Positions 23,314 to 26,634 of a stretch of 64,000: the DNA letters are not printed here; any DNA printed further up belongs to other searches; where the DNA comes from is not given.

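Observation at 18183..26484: Alpha-2-macroglobulin split into two coupled lipoprotein genes in a 5-gene envelope operon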

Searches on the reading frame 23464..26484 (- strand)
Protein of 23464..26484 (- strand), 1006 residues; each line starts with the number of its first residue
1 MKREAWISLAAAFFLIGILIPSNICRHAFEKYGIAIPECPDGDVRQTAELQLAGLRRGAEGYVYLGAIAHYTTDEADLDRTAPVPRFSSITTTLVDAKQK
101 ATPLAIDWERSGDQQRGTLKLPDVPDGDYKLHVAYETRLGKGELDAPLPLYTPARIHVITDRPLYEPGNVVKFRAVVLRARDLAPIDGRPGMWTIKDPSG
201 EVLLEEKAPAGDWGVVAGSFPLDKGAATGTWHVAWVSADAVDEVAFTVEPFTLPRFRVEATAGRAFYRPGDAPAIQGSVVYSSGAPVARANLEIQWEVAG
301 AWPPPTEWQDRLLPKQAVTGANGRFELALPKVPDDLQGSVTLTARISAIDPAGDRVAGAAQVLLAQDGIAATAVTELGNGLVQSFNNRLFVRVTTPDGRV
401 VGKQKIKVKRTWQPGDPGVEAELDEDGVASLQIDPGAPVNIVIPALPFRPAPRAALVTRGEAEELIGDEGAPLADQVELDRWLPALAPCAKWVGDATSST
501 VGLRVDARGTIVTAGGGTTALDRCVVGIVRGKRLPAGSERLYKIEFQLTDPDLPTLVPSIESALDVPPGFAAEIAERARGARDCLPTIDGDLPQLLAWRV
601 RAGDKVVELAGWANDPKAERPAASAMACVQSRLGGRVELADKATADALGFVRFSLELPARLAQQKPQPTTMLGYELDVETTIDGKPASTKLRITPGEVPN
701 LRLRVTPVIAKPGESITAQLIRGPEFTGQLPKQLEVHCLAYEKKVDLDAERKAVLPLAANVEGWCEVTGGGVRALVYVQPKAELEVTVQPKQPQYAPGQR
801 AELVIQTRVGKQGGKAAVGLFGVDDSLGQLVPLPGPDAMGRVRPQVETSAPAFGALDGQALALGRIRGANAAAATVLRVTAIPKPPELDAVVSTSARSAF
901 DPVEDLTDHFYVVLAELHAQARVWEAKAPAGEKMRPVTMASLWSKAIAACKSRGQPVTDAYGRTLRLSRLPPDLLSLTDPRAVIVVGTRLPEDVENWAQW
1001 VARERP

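Call 6: search_protein_families(library=pfam, proteins=[window:23464-26484:-], max_evalue=0.01)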
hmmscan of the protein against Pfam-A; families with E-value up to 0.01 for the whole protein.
window:23464-26484:- (1006 aa): 3 families
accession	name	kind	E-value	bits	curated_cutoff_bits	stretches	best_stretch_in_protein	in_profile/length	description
PF01835.25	MG2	-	1.7e-18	67.2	32.8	1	155-236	1-81/96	MG2 domain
PF13620.12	CarboxypepD_reg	-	2.8e-07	31.2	32.3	1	275-331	2-47/82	Carboxypeptidase regulatory-like domain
PF07703.20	A2M_BRD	-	0.0003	21.5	22.7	1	776-827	91-137/140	Alpha-2-macroglobulin bait region domain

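Call 10: search_solved_structures(query=window:23464-26484:-, max_evalue=0.01, show_alignments=2)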
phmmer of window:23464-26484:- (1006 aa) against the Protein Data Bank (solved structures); distinct sequences matched with E-value up to 0.01: 11.
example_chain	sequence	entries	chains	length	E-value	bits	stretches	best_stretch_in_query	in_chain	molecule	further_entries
7s62_A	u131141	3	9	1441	6.1e-08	34.4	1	158-288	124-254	Alpha 2-macroglobulin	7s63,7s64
7q1y_A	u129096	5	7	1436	6.1e-08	34.4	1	158-286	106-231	Alpha-2-macroglobulin-like protein 1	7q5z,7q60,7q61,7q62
7voo_A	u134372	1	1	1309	1.7e-07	32.9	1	156-286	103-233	Alpha-2-macroglobulin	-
7von_A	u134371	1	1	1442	1.9e-07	32.7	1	156-286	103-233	Alpha-2-macroglobulin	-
6tav_A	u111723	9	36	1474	2e-07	32.7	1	156-286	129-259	Alpha-2-macroglobulin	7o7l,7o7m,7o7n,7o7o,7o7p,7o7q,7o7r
9fx2_A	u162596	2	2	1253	3.8e-06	28.4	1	155-287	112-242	CD109 antigen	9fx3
8s3o_A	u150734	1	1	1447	4.5e-06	28.2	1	155-287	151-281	CD109 antigen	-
2p9r_A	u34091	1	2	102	7e-06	27.6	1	156-254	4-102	Alpha-2-macroglobulin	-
8cem_E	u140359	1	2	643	0.00034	22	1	156-278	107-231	Complement C3 beta chain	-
2pn5_A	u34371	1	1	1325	0.0085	17.3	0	124-261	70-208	Thioester-containing protein I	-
4d94_A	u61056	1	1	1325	0.0086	17.3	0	124-261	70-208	Thioester-containing protein 1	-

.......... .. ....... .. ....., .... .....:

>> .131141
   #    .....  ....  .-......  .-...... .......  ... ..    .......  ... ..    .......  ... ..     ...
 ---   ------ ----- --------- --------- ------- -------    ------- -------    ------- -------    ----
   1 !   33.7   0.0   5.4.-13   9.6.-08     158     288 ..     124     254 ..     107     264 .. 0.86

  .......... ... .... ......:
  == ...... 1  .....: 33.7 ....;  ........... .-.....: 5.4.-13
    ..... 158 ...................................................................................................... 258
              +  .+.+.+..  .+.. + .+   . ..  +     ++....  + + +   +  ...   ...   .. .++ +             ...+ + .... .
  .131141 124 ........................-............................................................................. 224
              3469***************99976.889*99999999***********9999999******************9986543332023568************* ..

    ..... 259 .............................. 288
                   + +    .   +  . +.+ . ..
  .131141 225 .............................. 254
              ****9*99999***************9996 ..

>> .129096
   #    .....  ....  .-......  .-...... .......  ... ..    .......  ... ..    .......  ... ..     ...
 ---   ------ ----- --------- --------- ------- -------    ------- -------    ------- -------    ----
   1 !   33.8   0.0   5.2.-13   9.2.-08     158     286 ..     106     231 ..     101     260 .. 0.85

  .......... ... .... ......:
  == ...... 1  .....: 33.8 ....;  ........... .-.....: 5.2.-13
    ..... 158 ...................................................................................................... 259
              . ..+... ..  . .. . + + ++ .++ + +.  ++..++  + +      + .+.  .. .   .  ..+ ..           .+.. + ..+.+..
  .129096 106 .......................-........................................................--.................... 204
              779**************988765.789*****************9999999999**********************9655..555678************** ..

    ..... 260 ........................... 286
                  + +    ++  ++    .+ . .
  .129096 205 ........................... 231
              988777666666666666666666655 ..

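Call 16: search_protein_families(library=ncbifam, proteins=[window:23464-26484:-], max_evalue=0.01)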
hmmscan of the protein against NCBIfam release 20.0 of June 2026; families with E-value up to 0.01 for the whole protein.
window:23464-26484:- (1006 aa): 0 families

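Call 24: find_homologous_proteins(query=window:23464-26484:-, max_evalue=0.00001)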
Query window:23464-26484:- (1006 aa): 718 proteins with E <= 0.00001 among 8000 candidates; the best 120 are listed.
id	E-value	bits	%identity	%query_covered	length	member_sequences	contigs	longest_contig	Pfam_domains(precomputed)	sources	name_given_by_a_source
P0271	0.0e+0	2250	100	100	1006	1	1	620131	PF13620.13,PF01835.26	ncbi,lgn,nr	ncbi:MAG TPA: MG2 domain-containing protein [Kofleriaceae bacterium]|nr:MG2 domain-containing protei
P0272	0.0e+0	1691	73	100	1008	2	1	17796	PF13620.13,PF01835.26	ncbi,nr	ncbi:MAG: hypothetical protein H6Q90_4575 [Deltaproteobacteria bacterium]|nr:hypothetical protein [D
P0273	0.0e+0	1656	72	100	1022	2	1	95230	PF13620.13,PF01835.26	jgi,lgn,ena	-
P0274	0.0e+0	1649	72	100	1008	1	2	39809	PF13620.13,PF01835.26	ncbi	-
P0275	0.0e+0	1648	72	100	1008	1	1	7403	PF13620.13,PF01835.26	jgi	jgi:hypothetical protein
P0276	0.0e+0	1616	70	100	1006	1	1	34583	PF13620.13,PF01835.26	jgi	-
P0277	0.0e+0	1611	70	100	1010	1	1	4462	PF07703.21,PF13620.13,PF01835.26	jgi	jgi:hypothetical protein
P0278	0.0e+0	1586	71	100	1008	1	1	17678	PF13620.13,PF01835.26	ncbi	-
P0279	0.0e+0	1582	68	100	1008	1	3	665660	PF13620.13,PF01835.26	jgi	jgi:hypothetical protein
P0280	0.0e+0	1576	68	100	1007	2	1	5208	PF13620.13,PF01835.26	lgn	-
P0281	0.0e+0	1574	69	100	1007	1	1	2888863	PF13620.13,PF01835.26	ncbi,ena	-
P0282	0.0e+0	1564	67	100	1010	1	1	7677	PF13620.13,PF01835.26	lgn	-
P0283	0.0e+0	1556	68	100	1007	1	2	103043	PF07703.21,PF01835.26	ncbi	-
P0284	0.0e+0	1550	67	100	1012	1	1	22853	PF07703.21,PF13620.13,PF01835.26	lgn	-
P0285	0.0e+0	1548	67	100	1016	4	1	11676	PF07703.21,PF13620.13,PF01835.26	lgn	-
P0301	0.0e+0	1447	65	100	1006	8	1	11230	PF13620.13,PF01835.26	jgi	jgi:hypothetical protein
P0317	0.0e+0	1412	63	100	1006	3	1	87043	PF13620.13,PF01835.26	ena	-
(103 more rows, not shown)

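Call 42: predict_structure(alignment_id=A2)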
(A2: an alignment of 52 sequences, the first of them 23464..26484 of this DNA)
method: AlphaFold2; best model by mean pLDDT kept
length: 1006 residues; sequences in the alignment: 52
mean_pLDDT: 78.8   pTM: 0.43
mean pLDDT of the five models: 78.8, 76.4, 74.4, 73.2, 72.6
residues with pLDDT >= 90: 317; 70-90: 459; 50-70: 132; < 50: 98
segments of 3 or more residues with pLDDT < 50: 1-3, 14-20, 161-169, 222-224, 250-254, 817-887
pLDDT, mean of each block of 10 residues (from residue 1): 53 49 76 84 90 85 92 76 88 88 89 89 82 91 89 60 43 60 56 78 70 55 57 70 63 63 92 92 74 92 85 91 91 92 92 79 94 79 80 93 92 88 90 85 85 79 82 87 91 82 92 90 92 90 92 89 89 89 87 93 91 86 87 87 90 84 73 92 88 82 84 89 79 90 89 89 88 84 71 70 69 51 30 36 34 33 30 34 44 86 86 92 85 86 93 90 88 87 75 77 86
secondary structure, 60 per line:
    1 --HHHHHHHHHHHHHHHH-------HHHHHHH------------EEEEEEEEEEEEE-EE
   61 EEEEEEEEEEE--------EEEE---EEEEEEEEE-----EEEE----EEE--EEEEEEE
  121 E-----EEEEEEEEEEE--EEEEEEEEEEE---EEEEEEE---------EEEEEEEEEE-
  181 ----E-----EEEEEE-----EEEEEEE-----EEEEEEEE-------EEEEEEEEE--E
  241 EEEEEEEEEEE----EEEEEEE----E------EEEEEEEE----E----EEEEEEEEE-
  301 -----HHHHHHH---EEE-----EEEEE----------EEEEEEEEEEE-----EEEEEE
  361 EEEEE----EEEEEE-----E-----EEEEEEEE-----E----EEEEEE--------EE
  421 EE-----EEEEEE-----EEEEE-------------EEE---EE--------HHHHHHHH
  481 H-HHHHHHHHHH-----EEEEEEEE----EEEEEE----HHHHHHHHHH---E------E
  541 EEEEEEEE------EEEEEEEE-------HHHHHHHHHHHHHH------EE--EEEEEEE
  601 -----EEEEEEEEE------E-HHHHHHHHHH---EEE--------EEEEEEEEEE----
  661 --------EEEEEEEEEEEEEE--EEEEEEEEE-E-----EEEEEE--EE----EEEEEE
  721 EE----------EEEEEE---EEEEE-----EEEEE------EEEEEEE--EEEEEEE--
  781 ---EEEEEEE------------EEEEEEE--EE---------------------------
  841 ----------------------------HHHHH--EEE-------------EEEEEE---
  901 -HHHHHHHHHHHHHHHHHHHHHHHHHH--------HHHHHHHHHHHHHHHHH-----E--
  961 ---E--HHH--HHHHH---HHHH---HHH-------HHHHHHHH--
elements in order (helices of 4 or more, strands of 3 or more residues): H3-18 H26-32 E45-57 E59-71 E80-83 E87-95 E101-104 E109-111 E114-121 E127-137 E140-150 E154-160 E170-179 E191-196 E202-208 E214-221 E229-237 E240-251 E256-262 E274-281 E291-299 H306-312 E316-318 E324-328 E339-349 E355-365 E370-375 E387-394 E405-410 E419-422 E428-433 E439-443 E457-459 H473-481 H483-492 E498-505 E510-515 H520-529 E540-548 E555-562 H570-583 E594-600 E606-614 H623-632 E636-638 E647-656 E669-682 E685-693 E701-706 E715-722 E733-738 E742-746 E752-756 E763-769 E772-778 E784-790 E803-809 H869-873 E876-878 E892-897 H902-927 H936-952 H972-976 H980-983 H997-1004

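Call 47: fold_search(model_id=the predicted structure, library=pdb)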
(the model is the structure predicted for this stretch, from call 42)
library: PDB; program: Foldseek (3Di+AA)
matches with E <= 10: 1800; with E <= 0.001: 264
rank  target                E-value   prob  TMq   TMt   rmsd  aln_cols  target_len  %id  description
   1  8oq3_A                7.9e-20  1.00  0.17  0.12  40.1       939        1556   14  Structure of methylamine treated human complement C3 (released 2024-02-21)
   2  7q1y_A                1.6e-19  1.00  0.17  0.14  42.7       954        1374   13  X-ray structure of human A2ML1 (released 2022-04-20)
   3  9u62_E                2.1e-19  1.00  0.17  0.13  40.4       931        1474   15  AP pathways C3 convertase C3bBbP and C3 complex (released 2026-01-14)
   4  9u61_E                1.6e-18  1.00  0.18  0.13  40.7       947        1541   12  CP/MBL pathways C3 convertase C4b2a and C3 complex (released 2026-01-14)
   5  7s62                  2.5e-18  1.00  0.19  0.15  41.5       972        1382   12  Locally refined protomer structure of native-form oocyte/egg Alpha-2-Macroglobulin (A2Moo) tetramer (released 2022-01-05)
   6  8b0g_A                2.5e-18  1.00  0.17  0.14  40.6       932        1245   12  2C9, C5b9-CD59 structure (released 2023-02-22)
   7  9u5z_E                2.9e-18  1.00  0.17  0.13  40.6       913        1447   13  C3 convertases zymogen C4b2 in activation state (released 2026-01-14)
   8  7s63_A                3.8e-18  1.00  0.19  0.14  40.7       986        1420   11  Native-form oocyte/egg Alpha-2-Macroglobulin (A2Moo) tetramer (released 2022-01-05)
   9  8b0f_A                3.8e-18  1.00  0.16  0.14  39.7       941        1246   12  CryoEM structure of C5b8-CD59 (released 2023-02-22)
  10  7q60                  4.9e-18  1.00  0.18  0.16  41.7       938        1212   14  Structure of TEV cleaved A2ML1 (A2ML1-TE) (released 2022-04-20)
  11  9u60_E                6.2e-18  1.00  0.18  0.13  41.2       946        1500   12  C3 convertases zymogen C4b2 in loading state (released 2026-01-14)
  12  7q61_A                6.5e-18  1.00  0.18  0.16  41.7       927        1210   13  Structure of TEV conjugated A2ML1 (A2ML1-TC) (released 2022-04-20)
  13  9fx3_A                1.4e-17  1.00  0.20  0.17  41.9       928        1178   12  Structure of active human CD109 (released 2025-03-19)
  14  7q62_B                1.5e-17  1.00  0.19  0.22  41.5       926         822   14  Structure of TEV cleaved A2ML1 dimer (A2ML1-TT dimer) (released 2022-04-20)
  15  9fx2                  1.5e-17  1.00  0.18  0.16  42.1       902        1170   12  Structure of methylamine activated CD109 (released 2025-03-19)
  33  4ziq                  4.2e-16  1.00  0.18  0.13  42.1       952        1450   12  Crystal structure of trypsin activated alpha-2-macroglobulin from Escherichia coli. (released 2015-06-10)
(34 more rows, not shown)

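Call 48: search_solved_structures(query=A2, max_evalue=0.001, show_alignments=0)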
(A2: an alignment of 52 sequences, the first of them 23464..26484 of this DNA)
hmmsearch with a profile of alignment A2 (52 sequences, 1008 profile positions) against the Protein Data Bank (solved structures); distinct sequences matched with E-value up to 0.001: 37.
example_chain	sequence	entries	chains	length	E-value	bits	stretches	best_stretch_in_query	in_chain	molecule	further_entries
7q1y_A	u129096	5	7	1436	2.5e-12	48.6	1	159-339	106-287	Alpha-2-macroglobulin-like protein 1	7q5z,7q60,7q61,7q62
7voo_A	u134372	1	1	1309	1.7e-11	45.8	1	157-290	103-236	Alpha-2-macroglobulin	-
7von_A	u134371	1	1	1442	2e-11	45.6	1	157-290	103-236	Alpha-2-macroglobulin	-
6tav_A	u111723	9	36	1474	2e-11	45.6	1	157-290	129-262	Alpha-2-macroglobulin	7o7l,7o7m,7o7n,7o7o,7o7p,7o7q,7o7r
9fx2_A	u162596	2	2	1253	4e-11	44.6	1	156-289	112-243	CD109 antigen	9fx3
8s3o_A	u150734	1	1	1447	4.8e-11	44.3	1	156-289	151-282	CD109 antigen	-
7s62_A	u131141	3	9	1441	8.2e-10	40.3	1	160-290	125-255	Alpha 2-macroglobulin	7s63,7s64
2p9r_A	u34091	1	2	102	6.4e-09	37.3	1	157-255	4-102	Alpha-2-macroglobulin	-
8cem_E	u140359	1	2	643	2.9e-07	31.8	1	153-280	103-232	Complement C3 beta chain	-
4u4j_A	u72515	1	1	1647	4.8e-07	31.1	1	162-293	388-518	Putative inner membrane lipoprotein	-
4u48_A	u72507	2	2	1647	4.8e-07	31.1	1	162-293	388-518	Putative inner membrane lipoprotein | alpha-2-macroglobulin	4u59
5a42_A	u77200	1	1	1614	9.7e-07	30.1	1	155-293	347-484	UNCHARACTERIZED LIPOPROTEIN YFHM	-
4ziq_A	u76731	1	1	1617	9.8e-07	30.1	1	155-293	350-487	Uncharacterized lipoprotein YfhM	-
4rtd_A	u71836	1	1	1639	9.8e-07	30.1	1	155-293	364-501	Uncharacterized lipoprotein YfhM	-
6rqj_B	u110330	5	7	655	3.4e-06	28.3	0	157-300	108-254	Complement C5 | Complement C5 beta chain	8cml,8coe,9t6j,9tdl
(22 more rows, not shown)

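Call 64: search_protein_families(library=padloc, proteins=[window:23464-26484:-], max_evalue=0.01)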
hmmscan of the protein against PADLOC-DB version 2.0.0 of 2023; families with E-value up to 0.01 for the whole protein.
window:23464-26484:- (1006 aa): 0 families
